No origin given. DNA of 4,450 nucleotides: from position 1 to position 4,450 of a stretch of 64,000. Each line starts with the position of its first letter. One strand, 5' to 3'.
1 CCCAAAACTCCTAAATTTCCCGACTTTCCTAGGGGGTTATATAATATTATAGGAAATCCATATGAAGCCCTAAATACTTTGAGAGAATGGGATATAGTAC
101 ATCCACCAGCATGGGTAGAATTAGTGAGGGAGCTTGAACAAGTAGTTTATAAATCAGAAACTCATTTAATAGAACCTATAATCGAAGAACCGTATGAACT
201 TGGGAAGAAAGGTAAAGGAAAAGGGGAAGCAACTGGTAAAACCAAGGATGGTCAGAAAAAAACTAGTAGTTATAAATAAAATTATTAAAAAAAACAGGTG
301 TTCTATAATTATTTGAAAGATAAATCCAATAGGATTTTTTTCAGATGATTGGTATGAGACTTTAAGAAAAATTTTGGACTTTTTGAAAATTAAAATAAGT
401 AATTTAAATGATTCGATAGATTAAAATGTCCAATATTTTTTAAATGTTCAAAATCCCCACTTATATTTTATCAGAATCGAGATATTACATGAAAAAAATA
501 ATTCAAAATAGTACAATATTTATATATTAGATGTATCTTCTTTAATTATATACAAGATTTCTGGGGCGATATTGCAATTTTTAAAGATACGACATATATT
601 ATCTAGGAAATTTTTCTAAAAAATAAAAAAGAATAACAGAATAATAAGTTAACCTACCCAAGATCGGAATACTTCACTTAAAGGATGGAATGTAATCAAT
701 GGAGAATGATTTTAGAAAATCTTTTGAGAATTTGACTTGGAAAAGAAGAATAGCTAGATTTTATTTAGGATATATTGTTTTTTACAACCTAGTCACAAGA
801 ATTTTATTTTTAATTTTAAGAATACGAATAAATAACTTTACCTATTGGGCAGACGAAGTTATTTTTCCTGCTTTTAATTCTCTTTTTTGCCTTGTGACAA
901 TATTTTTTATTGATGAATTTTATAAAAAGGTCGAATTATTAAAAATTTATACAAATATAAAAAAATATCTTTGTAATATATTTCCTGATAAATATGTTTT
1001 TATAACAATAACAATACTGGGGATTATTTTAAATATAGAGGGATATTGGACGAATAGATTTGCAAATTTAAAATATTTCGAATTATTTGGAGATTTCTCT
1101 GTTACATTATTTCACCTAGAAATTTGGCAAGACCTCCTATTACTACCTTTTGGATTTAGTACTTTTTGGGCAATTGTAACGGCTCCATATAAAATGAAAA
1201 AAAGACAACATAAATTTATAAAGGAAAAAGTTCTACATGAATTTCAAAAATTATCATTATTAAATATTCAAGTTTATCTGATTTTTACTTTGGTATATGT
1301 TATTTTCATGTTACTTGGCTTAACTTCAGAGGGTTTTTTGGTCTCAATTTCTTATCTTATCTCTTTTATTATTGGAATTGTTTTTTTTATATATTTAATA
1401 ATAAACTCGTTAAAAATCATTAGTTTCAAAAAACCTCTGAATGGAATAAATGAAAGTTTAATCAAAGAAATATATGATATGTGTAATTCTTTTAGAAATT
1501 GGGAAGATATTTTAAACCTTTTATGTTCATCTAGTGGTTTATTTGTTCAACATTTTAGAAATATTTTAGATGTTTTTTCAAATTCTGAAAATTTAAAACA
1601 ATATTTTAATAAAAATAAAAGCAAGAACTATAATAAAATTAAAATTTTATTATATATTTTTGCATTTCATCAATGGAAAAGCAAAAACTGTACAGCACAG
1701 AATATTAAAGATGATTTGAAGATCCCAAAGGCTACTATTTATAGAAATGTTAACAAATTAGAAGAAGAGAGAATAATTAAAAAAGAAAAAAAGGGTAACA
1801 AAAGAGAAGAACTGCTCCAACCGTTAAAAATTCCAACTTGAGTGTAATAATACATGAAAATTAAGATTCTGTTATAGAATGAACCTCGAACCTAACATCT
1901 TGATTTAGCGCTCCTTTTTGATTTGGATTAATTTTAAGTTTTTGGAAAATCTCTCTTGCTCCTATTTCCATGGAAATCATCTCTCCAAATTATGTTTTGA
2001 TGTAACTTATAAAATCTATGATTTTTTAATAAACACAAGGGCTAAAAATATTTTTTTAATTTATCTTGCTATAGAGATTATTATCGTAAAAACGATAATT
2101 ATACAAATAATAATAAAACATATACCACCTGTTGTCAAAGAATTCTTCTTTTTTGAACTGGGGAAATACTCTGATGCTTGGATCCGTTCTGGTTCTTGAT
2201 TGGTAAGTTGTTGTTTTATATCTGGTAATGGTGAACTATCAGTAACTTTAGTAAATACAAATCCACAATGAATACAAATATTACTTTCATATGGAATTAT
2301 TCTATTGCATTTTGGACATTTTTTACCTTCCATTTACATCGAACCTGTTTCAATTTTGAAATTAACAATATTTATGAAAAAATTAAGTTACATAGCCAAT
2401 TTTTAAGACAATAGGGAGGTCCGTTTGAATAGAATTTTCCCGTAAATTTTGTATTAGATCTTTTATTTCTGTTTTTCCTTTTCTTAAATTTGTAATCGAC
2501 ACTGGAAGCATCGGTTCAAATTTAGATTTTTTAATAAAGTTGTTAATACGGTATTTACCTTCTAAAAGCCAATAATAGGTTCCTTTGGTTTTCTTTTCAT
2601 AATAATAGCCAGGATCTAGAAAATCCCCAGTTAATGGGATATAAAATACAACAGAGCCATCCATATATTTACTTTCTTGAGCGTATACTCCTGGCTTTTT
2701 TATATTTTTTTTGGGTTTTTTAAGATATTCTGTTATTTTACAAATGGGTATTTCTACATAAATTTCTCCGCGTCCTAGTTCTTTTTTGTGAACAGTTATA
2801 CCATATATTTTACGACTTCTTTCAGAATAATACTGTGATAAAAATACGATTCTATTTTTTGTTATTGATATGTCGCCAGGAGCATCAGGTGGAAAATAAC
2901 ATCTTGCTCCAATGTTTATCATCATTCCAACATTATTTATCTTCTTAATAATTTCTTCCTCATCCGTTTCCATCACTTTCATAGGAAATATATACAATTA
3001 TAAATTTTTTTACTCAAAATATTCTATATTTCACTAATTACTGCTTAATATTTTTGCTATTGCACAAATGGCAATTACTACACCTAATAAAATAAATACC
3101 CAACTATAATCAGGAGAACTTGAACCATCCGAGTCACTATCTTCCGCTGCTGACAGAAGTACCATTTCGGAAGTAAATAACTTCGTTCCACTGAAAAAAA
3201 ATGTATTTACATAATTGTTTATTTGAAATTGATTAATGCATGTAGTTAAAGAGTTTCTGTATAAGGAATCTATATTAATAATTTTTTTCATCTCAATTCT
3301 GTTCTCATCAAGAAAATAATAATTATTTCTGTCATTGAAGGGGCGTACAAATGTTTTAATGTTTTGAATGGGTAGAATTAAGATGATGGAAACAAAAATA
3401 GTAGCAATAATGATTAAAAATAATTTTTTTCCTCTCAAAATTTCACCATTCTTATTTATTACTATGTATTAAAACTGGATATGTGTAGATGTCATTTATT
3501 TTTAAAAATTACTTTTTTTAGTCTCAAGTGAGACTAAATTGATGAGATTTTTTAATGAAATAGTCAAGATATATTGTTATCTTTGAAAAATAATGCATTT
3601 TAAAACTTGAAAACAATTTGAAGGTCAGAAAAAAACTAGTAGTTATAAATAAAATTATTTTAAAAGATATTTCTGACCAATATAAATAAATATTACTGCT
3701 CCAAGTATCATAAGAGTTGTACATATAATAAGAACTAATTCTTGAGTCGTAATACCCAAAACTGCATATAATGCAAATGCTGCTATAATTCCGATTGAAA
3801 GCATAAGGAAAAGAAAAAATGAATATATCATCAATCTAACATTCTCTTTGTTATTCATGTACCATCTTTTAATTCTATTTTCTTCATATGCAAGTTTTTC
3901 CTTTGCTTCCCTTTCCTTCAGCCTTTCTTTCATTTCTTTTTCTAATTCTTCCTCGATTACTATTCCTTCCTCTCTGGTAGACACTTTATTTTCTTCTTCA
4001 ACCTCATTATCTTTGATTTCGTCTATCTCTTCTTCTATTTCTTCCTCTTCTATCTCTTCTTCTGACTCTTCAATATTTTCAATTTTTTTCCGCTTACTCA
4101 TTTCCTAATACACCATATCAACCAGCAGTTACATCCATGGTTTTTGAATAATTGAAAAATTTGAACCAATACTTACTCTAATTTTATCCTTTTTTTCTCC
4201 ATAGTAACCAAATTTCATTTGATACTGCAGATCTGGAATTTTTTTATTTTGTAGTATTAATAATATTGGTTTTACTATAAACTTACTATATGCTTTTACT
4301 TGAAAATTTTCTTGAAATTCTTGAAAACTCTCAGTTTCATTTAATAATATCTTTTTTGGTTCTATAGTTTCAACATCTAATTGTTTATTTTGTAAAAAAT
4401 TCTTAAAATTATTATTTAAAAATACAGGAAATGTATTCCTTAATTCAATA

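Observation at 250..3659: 3.4-kb cassette without an integrase, inserted via a perfect 37-bp direct repeat between two convergent genes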

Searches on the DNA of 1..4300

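Call 73: search_rna_families(source=window, start=1, end=4300, threshold=evalue, max_evalue=1)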
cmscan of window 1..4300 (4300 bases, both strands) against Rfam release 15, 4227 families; matches with E-value up to 1: 0.
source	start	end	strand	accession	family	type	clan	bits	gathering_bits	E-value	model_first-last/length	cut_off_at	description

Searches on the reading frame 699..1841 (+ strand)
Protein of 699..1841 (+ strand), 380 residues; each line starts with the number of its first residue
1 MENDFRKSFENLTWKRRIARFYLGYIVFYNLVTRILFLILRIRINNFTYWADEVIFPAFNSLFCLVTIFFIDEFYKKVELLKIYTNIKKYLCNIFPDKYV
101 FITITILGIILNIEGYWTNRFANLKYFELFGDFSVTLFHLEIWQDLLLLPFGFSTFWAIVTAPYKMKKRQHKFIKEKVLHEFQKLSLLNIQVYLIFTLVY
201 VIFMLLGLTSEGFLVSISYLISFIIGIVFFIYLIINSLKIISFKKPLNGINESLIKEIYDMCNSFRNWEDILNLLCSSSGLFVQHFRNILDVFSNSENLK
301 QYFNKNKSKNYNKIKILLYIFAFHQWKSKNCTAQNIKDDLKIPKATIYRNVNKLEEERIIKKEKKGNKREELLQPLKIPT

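Call 5: search_protein_families(library=pfam, proteins=[window:699-1841:+], max_evalue=0.1)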
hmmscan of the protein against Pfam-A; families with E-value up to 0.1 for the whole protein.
window:699-1841:+ (380 aa): 8 families
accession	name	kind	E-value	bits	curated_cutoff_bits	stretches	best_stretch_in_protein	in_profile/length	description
PF01978.25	TrmB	-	0.00029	21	25.6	1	328-367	20-59/68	Sugar-specific transcriptional regulator TrmB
PF12840.13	HTH_20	-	0.00099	19.5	27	1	320-361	13-49/51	Helix-turn-helix domain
PF01475.25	FUR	-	0.0086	16.7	23.1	1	330-367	29-66/121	Ferric uptake regulator family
PF21984.2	DnaD_N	-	0.011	16.4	27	1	314-369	19-74/101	DnaD N-terminal domain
PF13730.12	HTH_36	-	0.016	15.4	25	1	314-360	8-55/55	Helix-turn-helix domain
PF25213.1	HVO_A0261_N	-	0.027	14.8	35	1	329-365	23-59/86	HVO_A0261 N-terminal domain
PF08279.18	HTH_11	-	0.039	14.3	25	1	329-366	14-53/55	HTH domain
PF13601.12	HTH_34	-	0.051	14.2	27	0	330-370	14-54/80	Winged helix DNA-binding domain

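Call 20: search_protein_families(library=phrogs, proteins=[window:699-1841:+], max_evalue=0.1)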
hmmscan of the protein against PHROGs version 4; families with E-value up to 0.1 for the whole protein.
window:699-1841:+ (380 aa): 7 families
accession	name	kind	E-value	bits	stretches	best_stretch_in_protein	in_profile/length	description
phrog_5978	-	unknown function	0.00013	22.2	1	284-369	269-350/364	-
phrog_186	-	DNA, RNA and nucleotide metabolism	0.00029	21.6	1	302-368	38-100/308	DnaD-like helicase loader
phrog_9665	-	transcription regulation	0.00037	21.4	1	306-362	27-78/118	transcriptional regulator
phrog_3502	-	unknown function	0.0011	20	1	303-370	43-111/131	-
phrog_678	-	DNA, RNA and nucleotide metabolism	0.0087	16.6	1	317-369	77-124/346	replication initiation O-like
phrog_6336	-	unknown function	0.054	14.9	0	318-366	16-65/81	-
phrog_1558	-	unknown function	0.068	14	1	283-357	99-163/178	-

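Call 31: find_homologous_proteins(query=window:699-1841:+, max_evalue=0.01)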
Query window:699-1841:+: 7946 candidates shared short words with the query, none scored E <= 0.01. Only proteins of 209 to 665 residues were searched: fused or split forms outside these lengths cannot appear, so this answer is no evidence that the protein stands alone or is whole; lengths 'longer' or 'shorter' looks for them.

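Call 50: search_protein_representatives(protein=window:699-1841:+)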
Query: 380 residues. Proteins with E-value up to 0.001 (for the whole library): 7; up to 1e-10: 7; up to 1e-30: 5. The best 7 are listed.
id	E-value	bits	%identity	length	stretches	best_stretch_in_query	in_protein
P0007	1.1e-55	205.9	40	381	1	10-373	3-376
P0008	9.9e-50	186.3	34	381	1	2-364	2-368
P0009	9.9e-45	169.8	36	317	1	69-375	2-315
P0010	7.1e-39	150.6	36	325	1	65-375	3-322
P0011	2.4e-37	145.5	31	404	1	11-362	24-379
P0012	1.5e-14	70.5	33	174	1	206-373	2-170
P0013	3.2e-14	69.4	41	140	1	29-159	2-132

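Call 55: find_encoding_contigs(protein=P0007, flank=10000, max_places=4)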
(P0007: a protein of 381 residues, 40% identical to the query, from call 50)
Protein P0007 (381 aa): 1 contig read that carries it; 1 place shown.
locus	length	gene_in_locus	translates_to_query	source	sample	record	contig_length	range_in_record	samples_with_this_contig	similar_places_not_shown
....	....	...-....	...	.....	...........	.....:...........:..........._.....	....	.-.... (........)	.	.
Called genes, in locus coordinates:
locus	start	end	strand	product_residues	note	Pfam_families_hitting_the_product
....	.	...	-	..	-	?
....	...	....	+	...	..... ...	-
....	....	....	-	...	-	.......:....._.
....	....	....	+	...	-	?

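Call 56: find_encoding_contigs(protein=P0008, flank=10000, max_places=4)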
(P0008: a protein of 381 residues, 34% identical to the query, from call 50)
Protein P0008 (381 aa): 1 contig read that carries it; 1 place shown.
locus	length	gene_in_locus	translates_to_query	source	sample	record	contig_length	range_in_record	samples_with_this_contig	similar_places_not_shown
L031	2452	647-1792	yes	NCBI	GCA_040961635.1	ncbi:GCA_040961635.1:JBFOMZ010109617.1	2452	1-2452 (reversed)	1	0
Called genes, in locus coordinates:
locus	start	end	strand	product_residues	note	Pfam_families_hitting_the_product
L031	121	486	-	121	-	-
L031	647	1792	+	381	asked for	-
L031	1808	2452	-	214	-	?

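Call 75: search_protein_families(library=padloc, proteins=[window:699-1841:+], max_evalue=0.01)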
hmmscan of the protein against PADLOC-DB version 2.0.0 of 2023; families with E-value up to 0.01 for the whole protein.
window:699-1841:+ (380 aa): 10 families
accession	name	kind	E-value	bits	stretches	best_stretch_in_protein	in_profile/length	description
PDLC01848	CARF3--CARF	-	1.6e-05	22.6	1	310-373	136-192/197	-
PDLC03963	SoFic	-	1.8e-05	22.3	1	291-372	273-348/361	-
PDLC01852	CARF3--CARF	-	0.00011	20.2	1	328-370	155-197/208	-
PDLC01879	CARF3--CARF_TM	-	0.0005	17.8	1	307-367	152-206/222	-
PDLC01438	Csa3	-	0.0011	17.1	1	310-369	147-197/305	"CAS-I,CAS-II,CAS-III,CAS-IV,CAS-V,CAS-VI; associated_signaling"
PDLC01853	CARF3--CARF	-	0.0013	16.4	1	325-374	149-199/209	-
PDLC01434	CasR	-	0.0014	16.5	1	333-368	144-179/191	"CAS-I,CAS-II,CAS-III,CAS-IV,CAS-V,CAS-VI; associated_signaling"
PDLC01044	Csa3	-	0.0025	15.8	1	329-364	148-181/194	Type I-A associated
PDLC01860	CARF3--CARF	-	0.004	15.3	1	331-368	158-195/210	-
PDLC01858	CARF3--CARF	-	0.0051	14.7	1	328-366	155-193/204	-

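Call 96: search_solved_structures(query=A1, max_evalue=0.01)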
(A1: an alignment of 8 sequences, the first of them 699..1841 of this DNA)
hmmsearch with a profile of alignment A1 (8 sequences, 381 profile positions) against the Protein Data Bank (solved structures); distinct sequences matched with E-value up to 0.01: 1.
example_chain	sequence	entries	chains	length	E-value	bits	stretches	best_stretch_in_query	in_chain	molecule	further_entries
4mnu_A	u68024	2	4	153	3.4e-05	26.1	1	327-379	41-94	SlyA-like transcription regulator | MarR family transcriptional regulator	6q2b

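Call 100: predict_structure(alignment_id=A1)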
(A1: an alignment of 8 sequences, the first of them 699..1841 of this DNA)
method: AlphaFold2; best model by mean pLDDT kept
length: 380 residues; sequences in the alignment: 8
mean_pLDDT: 79.0   pTM: 0.56
mean pLDDT of the five models: 79.0, 78.6, 78.0, 77.0, 76.6
residues with pLDDT >= 90: 66; 70-90: 232; 50-70: 70; < 50: 12
segments of 3 or more residues with pLDDT < 50: 240-249
pLDDT, mean of each block of 10 residues (from residue 1): 78 91 90 79 63 79 90 90 76 88 85 73 59 72 77 87 79 67 85 80 72 65 69 64 43 84 87 88 87 81 84 92 85 92 92 86 72 73
secondary structure, 60 per line:
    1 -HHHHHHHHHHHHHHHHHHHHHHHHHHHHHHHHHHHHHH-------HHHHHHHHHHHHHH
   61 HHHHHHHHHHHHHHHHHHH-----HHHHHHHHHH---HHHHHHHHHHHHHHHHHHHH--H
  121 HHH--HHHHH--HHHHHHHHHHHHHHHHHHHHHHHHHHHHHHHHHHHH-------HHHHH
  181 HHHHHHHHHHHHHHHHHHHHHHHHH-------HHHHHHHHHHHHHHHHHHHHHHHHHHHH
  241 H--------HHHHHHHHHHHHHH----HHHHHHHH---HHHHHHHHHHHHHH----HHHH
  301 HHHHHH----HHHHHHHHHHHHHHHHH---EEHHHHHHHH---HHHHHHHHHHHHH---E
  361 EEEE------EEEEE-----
elements in order: H2-39 H47-79 H85-94 H98-117 H120-123 H126-130 H133-168 H176-205 H213-241 H250-263 H268-275 H279-292 H297-306 H311-327 H333-340 H344-356 E360-364 E371-375

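Call 103: fold_search(model_id=the predicted structure, library=pdb)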
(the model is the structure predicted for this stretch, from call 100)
No match with E <= 0.001 here; weaker rows may still be real.
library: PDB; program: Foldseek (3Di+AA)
matches with E <= 10: 500; with E <= 0.001: 0
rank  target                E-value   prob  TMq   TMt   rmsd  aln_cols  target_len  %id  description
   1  4lmy_A                9.5e-02  1.00  0.17  0.38   3.6        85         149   16  Structure of GAS PerR-Zn-Zn (released 2014-04-02)
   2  5j6x_B                9.5e-02  1.00  0.16  0.75   2.3        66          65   23  Crystal structure of the apo-Zalpha of Zebrafish PKZ (released 2016-09-07)
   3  5j6x_A                1.1e-01  1.00  0.15  0.74   2.2        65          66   23  Crystal structure of the apo-Zalpha of Zebrafish PKZ (released 2016-09-07)
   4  8qkf_B                1.4e-01  1.00  0.14  0.50   4.9        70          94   20  SmtB protein of Mycobacterium smegmatis (released 2024-09-25)
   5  5hli_A                1.4e-01  0.99  0.16  0.38  11.6       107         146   18  Structure of Disulfide formed AbfR (released 2017-01-25)
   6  4i7h_A                1.6e-01  1.00  0.17  0.41   3.3        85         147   19  Structural basis for peroxide sensing and gene regulation by PerR from Streptococcus pyogenes (released 2013-05-08)
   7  4i7h_B                1.6e-01  1.00  0.18  0.42   3.2        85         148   20  Structural basis for peroxide sensing and gene regulation by PerR from Streptococcus pyogenes (released 2013-05-08)
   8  8qkf_A                1.6e-01  1.00  0.13  0.46   6.5        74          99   19  SmtB protein of Mycobacterium smegmatis (released 2024-09-25)
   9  2qvo                  1.7e-01  1.00  0.16  0.65   1.5        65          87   18  Crystal structure of AF1382 from Archaeoglobus fulgidus (released 2007-09-04)
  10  4ray_A                1.7e-01  1.00  0.17  0.41   4.0        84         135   17  Crystal structure of Magnetospirillum gryphiswaldense MSR-1 Apo-Fur (released 2015-07-15)
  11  3o3k                  1.8e-01  1.00  0.16  0.64   2.0        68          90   18  Crystal structure of AF1382 from Archaeoglobus fulgidus (released 2010-08-04)
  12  3ov8                  1.8e-01  1.00  0.16  0.61   4.0        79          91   19  Crystal structure of AF1382 from Archaeoglobus fulgidus, High resolution (released 2011-11-16)
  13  4lmy_B                1.8e-01  1.00  0.17  0.39   3.2        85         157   20  Structure of GAS PerR-Zn-Zn (released 2014-04-02)
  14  6fi9_A                2.0e-01  1.00  0.15  0.38   8.4       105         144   20  Crystal Structure of a zinc-responsive MarR family member, Lactococcus lactis ZitR (released 2019-02-20)
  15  3bro_A                2.2e-01  0.99  0.17  0.42   7.4        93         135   16  Crystal structure of the transcription regulator MarR from Oenococcus oeni PSU-1 (released 2008-01-15)
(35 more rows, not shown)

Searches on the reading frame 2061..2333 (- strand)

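Call 5: search_protein_families(library=pfam, proteins=[window:2061-2333:-], max_evalue=0.1)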
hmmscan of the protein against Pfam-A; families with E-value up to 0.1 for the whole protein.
window:2061-2333:- (90 aa): 10 families
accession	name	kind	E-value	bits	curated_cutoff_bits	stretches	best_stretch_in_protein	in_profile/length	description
PF10571.15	UPF0547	-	5e-08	33.4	29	1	4-28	1-25/26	Uncharacterised protein family UPF0547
PF12773.13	DZR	-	0.00086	19.9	27.3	1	4-24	25-45/45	Double zinc ribbon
PF13240.11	Zn_Ribbon_1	-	0.0046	17.2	25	1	5-25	1-21/23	zinc-ribbon domain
PF04547.17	Anoctamin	-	0.014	14.7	28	1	34-87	86-141/460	Calcium-activated chloride channel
PF18912.6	DZR_2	-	0.024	14.9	27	1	4-27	22-46/56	Double zinc ribbon domain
PF13248.11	Zn_ribbon_3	-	0.036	14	27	1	3-24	2-23/26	zinc-ribbon domain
PF12172.15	zf-ChsH2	-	0.049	13.9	23.2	1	3-24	11-32/37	ChsH2, rubredoxin-like zinc ribbon domain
PF01529.25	DHHC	-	0.057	13.9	28.7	0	2-26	4-28/133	DHHC palmitoyltransferase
PF10005.14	Zn_ribbon_DZR_6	-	0.06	14.5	23.4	1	5-42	3-40/93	zinc-ribbon domain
PF20185.3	DUF6548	-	0.074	13.3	27.3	1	46-86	122-161/164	Family of unknown function (DUF6548)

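Call 20: search_protein_families(library=phrogs, proteins=[window:2061-2333:-], max_evalue=0.1)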
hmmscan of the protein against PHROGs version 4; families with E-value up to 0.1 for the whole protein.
window:2061-2333:- (90 aa): 7 families
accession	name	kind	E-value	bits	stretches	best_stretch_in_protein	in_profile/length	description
phrog_6586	-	unknown function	0.00031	21.6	1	5-87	5-73/129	-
phrog_8436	-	unknown function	0.011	16.8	1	4-32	64-92/110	-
phrog_17537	-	unknown function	0.011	16.3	1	2-63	57-115/234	-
phrog_10049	-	unknown function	0.017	16.8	1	3-27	56-80/81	-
phrog_8032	-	unknown function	0.021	16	1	3-51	73-122/173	-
phrog_9700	-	unknown function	0.021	14.7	1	2-34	5-37/483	-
phrog_31496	-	transcription regulation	0.075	13.7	1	3-44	6-47/210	transcriptional regulator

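Call 75: search_protein_families(library=padloc, proteins=[window:2061-2333:-], max_evalue=0.01)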
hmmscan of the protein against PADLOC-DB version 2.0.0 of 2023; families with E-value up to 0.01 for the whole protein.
window:2061-2333:- (90 aa): 0 families

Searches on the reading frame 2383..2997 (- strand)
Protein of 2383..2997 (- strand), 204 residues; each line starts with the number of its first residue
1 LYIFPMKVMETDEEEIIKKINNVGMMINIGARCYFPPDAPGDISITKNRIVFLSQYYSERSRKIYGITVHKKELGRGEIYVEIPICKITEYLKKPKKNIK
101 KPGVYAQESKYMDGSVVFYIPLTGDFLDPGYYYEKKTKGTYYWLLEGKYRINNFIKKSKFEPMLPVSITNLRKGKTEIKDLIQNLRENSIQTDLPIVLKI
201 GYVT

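Call 5: search_protein_families(library=pfam, proteins=[window:2383-2997:-], max_evalue=0.1)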
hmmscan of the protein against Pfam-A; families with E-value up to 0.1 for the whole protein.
window:2383-2997:- (204 aa): 0 families

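Call 20: search_protein_families(library=phrogs, proteins=[window:2383-2997:-], max_evalue=0.1)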
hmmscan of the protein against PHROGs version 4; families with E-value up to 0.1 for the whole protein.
window:2383-2997:- (204 aa): 1 family
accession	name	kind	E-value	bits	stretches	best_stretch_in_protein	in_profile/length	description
phrog_33268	-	unknown function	0.019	16.1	0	69-96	48-75/81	-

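Call 30: find_homologous_proteins(query=window:2383-2997:-, max_evalue=0.01)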
Query window:2383-2997:- (204 aa): 1 proteins with E <= 0.01 among 152 candidates. Only proteins of 112 to 357 residues were searched: fused or split forms outside these lengths cannot appear, so this answer is no evidence that the protein stands alone or is whole; lengths 'longer' or 'shorter' looks for them.
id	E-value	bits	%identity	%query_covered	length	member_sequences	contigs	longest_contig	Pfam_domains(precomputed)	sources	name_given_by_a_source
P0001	1.8e-127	441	100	98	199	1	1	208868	-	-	-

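Call 36: predict_structure(protein=window:2383-2982:-)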
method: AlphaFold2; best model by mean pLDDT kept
length: 199 residues; sequences in the alignment: 1
mean_pLDDT: 30.2   pTM: 0.20
mean pLDDT of the five models: 30.2, 27.8, 27.0, 26.7, 25.8
residues with pLDDT >= 90: 0; 70-90: 0; 50-70: 0; < 50: 199
segments of 3 or more residues with pLDDT < 50: 1-199
pLDDT, mean of each block of 10 residues (from residue 1): 29 28 28 35 35 33 36 31 26 26 26 27 31 28 26 26 29 41 36 29
secondary structure, 60 per line:
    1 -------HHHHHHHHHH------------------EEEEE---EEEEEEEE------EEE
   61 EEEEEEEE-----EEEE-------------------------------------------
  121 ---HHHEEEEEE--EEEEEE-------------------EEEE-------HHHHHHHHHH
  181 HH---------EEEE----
elements in order: H8-17 E36-40 E44-51 E58-68 E74-77 E127-132 E135-140 E160-163 H171-182 E192-195

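Call 75: search_protein_families(library=padloc, proteins=[window:2383-2997:-], max_evalue=0.01)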
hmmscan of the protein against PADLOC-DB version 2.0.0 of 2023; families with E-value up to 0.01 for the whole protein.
window:2383-2997:- (204 aa): 0 families
